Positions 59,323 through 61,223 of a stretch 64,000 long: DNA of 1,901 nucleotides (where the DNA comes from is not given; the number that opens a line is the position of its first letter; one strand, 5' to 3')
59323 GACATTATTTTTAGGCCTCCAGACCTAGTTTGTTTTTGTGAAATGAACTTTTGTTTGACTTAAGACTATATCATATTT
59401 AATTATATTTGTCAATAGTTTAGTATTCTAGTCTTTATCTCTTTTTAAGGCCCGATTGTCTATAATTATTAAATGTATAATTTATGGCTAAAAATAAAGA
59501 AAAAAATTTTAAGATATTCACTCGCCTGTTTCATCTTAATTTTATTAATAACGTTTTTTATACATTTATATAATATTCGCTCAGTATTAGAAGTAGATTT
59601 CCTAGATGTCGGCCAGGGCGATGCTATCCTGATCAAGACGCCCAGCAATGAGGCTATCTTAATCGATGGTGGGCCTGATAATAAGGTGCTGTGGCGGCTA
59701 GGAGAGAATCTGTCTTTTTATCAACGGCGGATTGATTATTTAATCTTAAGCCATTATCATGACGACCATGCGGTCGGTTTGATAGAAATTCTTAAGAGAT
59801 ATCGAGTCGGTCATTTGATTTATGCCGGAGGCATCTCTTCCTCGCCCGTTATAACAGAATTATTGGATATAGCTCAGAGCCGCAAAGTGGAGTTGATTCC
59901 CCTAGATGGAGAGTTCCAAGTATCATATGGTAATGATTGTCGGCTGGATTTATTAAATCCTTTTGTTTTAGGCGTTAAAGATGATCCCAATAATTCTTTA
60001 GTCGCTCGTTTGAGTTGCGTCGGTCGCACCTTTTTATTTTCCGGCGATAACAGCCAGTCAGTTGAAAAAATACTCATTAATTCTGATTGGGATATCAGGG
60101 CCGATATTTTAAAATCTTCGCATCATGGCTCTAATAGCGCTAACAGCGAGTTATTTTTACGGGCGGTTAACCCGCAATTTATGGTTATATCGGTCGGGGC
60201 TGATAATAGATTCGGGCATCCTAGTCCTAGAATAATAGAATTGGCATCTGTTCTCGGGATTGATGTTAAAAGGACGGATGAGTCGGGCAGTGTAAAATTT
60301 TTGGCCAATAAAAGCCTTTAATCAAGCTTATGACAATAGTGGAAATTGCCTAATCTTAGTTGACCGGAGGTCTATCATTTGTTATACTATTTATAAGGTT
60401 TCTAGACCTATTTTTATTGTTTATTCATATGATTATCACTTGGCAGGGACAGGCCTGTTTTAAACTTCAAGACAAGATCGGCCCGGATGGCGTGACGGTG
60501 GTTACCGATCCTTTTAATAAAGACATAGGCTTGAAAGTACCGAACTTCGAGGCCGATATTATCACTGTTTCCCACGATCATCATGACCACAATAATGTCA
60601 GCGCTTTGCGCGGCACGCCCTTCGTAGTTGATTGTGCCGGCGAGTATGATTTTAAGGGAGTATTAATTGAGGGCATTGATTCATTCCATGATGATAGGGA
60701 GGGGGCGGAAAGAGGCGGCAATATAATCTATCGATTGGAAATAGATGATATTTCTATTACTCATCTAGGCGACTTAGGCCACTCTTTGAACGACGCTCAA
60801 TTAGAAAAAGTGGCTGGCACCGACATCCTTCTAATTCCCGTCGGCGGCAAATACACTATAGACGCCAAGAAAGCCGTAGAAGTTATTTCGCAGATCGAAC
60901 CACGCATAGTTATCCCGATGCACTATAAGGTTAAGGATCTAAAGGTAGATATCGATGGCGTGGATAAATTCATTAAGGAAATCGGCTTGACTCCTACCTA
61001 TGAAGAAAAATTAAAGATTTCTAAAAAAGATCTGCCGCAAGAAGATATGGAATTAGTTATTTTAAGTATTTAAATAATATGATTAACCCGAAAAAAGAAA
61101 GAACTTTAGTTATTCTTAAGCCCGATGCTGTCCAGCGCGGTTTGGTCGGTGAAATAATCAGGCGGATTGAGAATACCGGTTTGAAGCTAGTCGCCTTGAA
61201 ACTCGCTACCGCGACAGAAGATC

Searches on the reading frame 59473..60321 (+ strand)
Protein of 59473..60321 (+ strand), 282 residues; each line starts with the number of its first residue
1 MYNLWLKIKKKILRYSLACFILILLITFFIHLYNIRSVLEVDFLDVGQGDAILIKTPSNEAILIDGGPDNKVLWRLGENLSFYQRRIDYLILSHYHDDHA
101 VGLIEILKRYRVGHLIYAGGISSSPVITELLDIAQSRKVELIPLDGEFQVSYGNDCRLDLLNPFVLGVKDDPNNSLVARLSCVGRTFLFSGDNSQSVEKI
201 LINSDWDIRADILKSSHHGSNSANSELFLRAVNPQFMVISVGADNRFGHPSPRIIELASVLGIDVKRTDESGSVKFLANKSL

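Call 38: search_protein_families(library=pfam, proteins=[window:59473-60321:+], max_evalue=0.001)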
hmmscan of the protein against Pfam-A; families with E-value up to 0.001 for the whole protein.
window:59473-60321:+ (282 aa): 2 families
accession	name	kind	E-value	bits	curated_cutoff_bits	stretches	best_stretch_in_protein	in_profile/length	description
PF00753.33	Lactamase_B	-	3e-14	53.9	22.7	1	45-118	2-75/196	Metallo-beta-lactamase superfamily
PF12706.13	Lactamase_B_2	-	0.00027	21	27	1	62-192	3-142/200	Beta-lactamase superfamily domain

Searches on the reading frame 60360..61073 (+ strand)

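Call 38: search_protein_families(library=pfam, proteins=[window:60360-61073:+], max_evalue=0.001)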
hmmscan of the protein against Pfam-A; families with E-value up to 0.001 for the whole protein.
window:60360-61073:+ (237 aa): 2 families
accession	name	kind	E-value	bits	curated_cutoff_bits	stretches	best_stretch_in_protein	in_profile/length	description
PF13483.12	Lactamase_B_3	-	9.3e-52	175.7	24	1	26-188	2-160/160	Beta-lactamase superfamily domain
PF12706.13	Lactamase_B_2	-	9.3e-09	35.6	27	1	108-189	110-200/200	Beta-lactamase superfamily domain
